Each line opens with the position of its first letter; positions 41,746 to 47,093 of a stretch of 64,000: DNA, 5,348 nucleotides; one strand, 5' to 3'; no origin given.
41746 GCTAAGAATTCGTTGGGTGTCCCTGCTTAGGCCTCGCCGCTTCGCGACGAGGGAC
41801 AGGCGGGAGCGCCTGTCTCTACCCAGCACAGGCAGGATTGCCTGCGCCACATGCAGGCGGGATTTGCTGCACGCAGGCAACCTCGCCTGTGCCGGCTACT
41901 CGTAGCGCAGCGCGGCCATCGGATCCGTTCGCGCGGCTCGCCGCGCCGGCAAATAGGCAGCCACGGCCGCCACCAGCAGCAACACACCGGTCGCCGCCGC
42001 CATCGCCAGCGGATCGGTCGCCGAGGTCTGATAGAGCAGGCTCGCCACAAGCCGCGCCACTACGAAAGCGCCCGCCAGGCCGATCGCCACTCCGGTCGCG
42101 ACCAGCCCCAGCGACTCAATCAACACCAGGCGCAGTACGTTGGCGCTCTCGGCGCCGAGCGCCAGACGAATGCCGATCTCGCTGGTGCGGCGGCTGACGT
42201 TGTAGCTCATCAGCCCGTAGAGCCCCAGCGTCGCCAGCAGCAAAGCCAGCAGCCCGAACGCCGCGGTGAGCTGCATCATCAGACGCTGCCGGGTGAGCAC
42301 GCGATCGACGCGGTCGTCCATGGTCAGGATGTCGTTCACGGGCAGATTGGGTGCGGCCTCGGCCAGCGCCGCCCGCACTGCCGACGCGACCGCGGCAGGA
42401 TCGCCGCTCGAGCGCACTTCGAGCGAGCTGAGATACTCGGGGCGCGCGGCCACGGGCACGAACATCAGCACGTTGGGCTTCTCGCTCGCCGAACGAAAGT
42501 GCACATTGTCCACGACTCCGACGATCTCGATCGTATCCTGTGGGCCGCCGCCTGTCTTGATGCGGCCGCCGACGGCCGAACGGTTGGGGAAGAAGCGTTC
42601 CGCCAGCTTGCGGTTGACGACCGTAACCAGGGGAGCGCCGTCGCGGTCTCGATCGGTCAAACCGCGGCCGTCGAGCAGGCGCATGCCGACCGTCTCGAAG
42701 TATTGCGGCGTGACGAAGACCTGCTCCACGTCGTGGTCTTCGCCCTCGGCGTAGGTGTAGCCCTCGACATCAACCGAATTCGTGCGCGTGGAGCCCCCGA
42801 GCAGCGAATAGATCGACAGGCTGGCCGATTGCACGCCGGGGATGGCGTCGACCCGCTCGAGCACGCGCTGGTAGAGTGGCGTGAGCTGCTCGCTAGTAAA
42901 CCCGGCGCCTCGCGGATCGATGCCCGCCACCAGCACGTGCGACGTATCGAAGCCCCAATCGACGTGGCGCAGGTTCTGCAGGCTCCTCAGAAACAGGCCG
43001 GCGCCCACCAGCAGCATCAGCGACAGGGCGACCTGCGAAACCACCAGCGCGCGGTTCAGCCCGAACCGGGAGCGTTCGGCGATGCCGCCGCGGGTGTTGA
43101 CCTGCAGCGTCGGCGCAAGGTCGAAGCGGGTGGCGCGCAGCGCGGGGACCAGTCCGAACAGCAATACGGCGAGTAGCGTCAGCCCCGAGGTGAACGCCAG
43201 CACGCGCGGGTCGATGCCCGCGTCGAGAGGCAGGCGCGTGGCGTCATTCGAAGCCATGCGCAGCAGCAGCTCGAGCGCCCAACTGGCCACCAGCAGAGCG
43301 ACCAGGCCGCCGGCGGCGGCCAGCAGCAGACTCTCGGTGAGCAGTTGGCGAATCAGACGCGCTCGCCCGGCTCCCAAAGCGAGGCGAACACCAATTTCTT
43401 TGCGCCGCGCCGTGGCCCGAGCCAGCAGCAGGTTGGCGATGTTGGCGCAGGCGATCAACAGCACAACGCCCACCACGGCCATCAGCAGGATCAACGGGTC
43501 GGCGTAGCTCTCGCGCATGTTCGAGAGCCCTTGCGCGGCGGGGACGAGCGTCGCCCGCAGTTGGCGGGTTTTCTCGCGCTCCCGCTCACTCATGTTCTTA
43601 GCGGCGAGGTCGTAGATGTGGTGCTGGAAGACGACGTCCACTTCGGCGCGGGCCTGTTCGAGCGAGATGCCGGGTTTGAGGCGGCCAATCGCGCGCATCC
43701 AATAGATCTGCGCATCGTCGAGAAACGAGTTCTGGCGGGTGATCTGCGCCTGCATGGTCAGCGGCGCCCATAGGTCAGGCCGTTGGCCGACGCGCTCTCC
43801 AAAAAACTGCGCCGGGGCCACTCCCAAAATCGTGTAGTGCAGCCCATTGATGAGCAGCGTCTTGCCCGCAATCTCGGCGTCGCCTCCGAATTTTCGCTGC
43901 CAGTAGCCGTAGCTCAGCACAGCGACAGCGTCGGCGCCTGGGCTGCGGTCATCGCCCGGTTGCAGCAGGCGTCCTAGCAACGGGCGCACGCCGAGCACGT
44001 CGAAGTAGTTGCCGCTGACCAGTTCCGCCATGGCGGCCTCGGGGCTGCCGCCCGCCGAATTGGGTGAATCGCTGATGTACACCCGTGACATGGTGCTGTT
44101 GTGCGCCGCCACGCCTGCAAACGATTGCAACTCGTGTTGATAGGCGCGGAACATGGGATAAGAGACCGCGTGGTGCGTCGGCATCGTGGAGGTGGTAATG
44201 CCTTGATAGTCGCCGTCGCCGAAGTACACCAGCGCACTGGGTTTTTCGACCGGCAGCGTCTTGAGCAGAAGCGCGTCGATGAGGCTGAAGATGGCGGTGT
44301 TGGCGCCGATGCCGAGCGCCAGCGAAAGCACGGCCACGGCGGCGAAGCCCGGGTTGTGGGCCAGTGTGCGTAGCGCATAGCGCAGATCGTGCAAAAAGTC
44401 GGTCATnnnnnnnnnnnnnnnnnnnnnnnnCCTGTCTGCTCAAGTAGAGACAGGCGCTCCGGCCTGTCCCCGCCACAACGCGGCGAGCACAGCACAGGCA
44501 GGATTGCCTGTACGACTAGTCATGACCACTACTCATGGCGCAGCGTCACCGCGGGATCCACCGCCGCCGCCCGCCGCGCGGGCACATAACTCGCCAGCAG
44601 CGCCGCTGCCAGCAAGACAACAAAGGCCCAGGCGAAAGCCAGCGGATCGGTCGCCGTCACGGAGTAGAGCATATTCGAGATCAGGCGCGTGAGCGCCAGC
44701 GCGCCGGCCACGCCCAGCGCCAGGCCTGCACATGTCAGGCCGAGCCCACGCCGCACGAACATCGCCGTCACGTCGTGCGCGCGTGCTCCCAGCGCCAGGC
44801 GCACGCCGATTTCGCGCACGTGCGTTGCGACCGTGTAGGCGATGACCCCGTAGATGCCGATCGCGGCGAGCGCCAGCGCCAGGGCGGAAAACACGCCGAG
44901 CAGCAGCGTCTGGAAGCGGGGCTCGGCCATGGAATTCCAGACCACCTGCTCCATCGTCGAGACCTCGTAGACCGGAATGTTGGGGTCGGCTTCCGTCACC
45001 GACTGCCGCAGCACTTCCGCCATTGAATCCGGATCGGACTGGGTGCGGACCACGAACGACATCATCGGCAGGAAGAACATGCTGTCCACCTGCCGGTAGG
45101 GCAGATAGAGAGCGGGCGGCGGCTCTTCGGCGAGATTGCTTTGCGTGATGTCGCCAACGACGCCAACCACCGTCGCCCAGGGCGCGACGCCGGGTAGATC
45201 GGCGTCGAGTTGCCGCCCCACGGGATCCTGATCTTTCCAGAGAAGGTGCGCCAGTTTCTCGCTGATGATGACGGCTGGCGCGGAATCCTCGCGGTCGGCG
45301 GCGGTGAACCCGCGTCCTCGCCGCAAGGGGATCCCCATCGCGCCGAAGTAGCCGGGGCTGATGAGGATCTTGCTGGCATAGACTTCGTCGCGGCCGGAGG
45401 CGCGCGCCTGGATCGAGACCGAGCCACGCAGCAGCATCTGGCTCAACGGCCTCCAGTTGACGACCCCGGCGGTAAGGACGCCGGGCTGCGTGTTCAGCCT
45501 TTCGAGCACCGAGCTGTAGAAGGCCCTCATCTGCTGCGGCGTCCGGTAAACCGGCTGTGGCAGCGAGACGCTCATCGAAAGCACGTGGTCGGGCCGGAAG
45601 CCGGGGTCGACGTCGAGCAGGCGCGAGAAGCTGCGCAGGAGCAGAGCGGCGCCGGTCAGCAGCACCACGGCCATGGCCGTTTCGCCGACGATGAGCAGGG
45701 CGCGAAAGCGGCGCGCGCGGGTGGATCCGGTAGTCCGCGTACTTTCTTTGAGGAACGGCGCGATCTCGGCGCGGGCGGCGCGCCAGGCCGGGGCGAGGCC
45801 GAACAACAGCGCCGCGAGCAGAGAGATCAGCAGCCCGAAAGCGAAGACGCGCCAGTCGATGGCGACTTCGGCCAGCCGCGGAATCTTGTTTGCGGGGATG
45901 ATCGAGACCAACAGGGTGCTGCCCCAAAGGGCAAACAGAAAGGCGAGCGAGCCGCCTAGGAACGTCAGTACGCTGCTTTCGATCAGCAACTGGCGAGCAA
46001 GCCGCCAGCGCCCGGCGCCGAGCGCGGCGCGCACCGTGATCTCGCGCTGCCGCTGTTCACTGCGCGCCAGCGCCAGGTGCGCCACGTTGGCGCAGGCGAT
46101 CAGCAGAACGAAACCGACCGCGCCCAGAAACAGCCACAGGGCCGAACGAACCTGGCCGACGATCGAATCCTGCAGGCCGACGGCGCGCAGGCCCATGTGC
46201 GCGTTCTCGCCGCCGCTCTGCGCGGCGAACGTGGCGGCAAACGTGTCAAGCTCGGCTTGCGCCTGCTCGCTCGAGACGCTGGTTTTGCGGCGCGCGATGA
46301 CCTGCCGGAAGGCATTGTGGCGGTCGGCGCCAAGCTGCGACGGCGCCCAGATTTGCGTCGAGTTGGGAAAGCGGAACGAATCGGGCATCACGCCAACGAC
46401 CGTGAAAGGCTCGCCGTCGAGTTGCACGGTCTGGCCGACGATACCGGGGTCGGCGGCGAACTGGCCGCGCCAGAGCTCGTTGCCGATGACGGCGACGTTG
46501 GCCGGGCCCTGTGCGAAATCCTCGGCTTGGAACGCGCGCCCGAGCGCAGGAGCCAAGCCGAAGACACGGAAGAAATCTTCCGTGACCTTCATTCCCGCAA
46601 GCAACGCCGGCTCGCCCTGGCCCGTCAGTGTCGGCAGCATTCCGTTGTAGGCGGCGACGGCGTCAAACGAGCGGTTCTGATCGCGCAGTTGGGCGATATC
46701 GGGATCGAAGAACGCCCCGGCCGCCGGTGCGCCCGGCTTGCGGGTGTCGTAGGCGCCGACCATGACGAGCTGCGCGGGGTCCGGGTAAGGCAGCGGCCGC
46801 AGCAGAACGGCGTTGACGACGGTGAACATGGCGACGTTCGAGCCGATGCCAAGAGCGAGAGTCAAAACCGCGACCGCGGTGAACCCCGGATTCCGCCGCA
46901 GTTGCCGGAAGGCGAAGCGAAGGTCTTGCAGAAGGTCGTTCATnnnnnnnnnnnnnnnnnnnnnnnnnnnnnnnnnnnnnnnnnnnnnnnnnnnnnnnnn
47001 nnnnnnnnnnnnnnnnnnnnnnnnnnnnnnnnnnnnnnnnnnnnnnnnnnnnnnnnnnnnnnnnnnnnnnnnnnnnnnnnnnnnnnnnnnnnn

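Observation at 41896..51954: Tandem array of four ADOP-type orphan permeases flanked by hydrolase genes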

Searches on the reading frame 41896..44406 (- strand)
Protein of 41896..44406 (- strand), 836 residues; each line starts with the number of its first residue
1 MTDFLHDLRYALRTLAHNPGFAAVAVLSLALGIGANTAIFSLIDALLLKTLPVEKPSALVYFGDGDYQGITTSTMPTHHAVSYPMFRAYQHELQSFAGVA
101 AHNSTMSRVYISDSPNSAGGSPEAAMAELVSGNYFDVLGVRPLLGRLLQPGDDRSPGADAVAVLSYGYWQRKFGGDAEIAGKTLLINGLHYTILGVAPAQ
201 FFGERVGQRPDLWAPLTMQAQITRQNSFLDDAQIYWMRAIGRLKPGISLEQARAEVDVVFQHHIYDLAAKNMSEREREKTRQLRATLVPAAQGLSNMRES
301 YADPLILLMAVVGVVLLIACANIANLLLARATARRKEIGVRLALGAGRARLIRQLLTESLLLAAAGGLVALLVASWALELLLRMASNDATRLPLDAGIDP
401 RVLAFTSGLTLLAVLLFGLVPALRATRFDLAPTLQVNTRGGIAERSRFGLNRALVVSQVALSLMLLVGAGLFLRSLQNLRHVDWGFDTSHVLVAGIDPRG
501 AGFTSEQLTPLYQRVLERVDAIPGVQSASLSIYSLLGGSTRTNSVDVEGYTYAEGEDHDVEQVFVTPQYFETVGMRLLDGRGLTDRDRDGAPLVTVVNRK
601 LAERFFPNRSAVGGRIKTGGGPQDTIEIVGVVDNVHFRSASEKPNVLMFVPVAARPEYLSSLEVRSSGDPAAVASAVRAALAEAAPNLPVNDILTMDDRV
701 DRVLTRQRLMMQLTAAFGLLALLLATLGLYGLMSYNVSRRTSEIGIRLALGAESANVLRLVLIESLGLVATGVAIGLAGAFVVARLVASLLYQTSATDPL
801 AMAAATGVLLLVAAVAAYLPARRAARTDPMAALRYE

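Call 6: search_protein_families(library=ncbifam, proteins=[window:41896-44406:-])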
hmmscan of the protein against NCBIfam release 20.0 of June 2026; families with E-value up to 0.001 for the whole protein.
window:41896-44406:- (836 aa): 3 families
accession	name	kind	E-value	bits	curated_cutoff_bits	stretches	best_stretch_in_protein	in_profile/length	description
TIGR03434.1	ADOP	subfamily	3e-284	945.1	622.3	1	5-836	2-803/803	ADOP family duplicated permease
NF007826.0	PRK10535.1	equivalog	5.6e-34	117.4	966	2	562-834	369-646/648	macrolide ABC transporter ATP-binding protein/permease MacB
NF038008.1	ABC_perm_DarB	equivalog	1.2e-07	30.1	700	1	305-813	273-761/777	darobactin export ABC transporter permease subunit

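Call 7: search_protein_families(library=pfam, proteins=[window:41896-44406:-])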
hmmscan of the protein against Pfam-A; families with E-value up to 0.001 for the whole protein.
window:41896-44406:- (836 aa): 2 families
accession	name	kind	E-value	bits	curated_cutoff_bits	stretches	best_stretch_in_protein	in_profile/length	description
PF12704.14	MacB_PCD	-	2.4e-36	126.4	27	2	23-257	2-205/207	MacB-like periplasmic core domain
PF02687.27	FtsX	-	2.1e-29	102.5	25.5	2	310-428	2-118/120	FtsX-like permease C-terminal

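Call 18: find_related_loci(query=window:41896-44406:-, collection=genome_contigs, flank=10000)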
Query window:41896-44406:- (836 aa) in genome_contigs; peptide patterns used: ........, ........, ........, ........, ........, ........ (x = any residue, [..] = any of these).
37 stretches matched a pattern; 2 encode a relative of the query (tblastn E <= 1e-3); 2 distinct loci.
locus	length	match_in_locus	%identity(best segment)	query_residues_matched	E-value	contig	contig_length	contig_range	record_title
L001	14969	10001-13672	45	1-836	3e-171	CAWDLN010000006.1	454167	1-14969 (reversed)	MAG: uncultured Actinomycetota bacterium isolate MFD04944.bin.1.226 genome assembly, contig: contig_31079, whole genome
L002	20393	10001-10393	34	307-438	2e-5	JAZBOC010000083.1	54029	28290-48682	MAG: Wenzhouxiangella sp. isolate bin.754 k117_3751973, whole genome shotgun sequence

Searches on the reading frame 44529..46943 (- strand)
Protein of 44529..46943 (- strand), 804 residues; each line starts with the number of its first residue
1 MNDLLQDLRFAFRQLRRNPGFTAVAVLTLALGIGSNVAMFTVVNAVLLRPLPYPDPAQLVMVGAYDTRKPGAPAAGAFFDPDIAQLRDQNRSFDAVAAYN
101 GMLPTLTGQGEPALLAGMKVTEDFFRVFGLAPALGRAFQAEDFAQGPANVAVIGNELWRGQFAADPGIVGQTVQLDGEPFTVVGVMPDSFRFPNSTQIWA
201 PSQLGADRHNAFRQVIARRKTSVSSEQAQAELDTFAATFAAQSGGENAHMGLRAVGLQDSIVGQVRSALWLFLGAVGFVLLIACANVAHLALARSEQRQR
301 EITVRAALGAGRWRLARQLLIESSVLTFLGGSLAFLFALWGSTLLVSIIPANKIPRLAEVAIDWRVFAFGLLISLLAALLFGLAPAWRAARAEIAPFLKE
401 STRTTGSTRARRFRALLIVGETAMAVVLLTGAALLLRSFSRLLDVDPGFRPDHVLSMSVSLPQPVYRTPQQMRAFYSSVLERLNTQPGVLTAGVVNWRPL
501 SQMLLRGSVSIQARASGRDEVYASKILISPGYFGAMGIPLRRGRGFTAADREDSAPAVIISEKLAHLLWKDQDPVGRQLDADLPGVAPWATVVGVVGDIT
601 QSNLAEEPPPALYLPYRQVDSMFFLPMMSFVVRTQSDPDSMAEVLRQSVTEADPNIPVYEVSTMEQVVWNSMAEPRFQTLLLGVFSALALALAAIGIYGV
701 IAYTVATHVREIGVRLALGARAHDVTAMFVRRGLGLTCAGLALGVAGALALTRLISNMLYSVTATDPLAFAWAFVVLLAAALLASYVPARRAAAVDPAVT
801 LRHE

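Call 6: search_protein_families(library=ncbifam, proteins=[window:44529-46943:-])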
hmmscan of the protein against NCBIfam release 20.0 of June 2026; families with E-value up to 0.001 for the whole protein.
window:44529-46943:- (804 aa): 3 families
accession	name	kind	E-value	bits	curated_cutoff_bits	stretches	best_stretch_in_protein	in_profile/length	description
TIGR03434.1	ADOP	subfamily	3.7e-285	948.1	622.3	1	4-804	1-803/803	ADOP family duplicated permease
NF007826.0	PRK10535.1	equivalog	4.8e-38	130.8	966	2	518-802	362-646/648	macrolide ABC transporter ATP-binding protein/permease MacB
TIGR00439.2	FtsX_Gneg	equivalog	2.8e-05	23.5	255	1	226-391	127-288/292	permease-like cell division protein FtsX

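Call 7: search_protein_families(library=pfam, proteins=[window:44529-46943:-])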
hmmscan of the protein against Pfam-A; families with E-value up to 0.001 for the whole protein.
window:44529-46943:- (804 aa): 2 families
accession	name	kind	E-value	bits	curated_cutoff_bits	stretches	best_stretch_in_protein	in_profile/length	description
PF12704.14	MacB_PCD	-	2e-45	156.1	27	2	22-233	1-205/207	MacB-like periplasmic core domain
PF02687.27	FtsX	-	1.9e-26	92.9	25.5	2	684-795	2-118/120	FtsX-like permease C-terminal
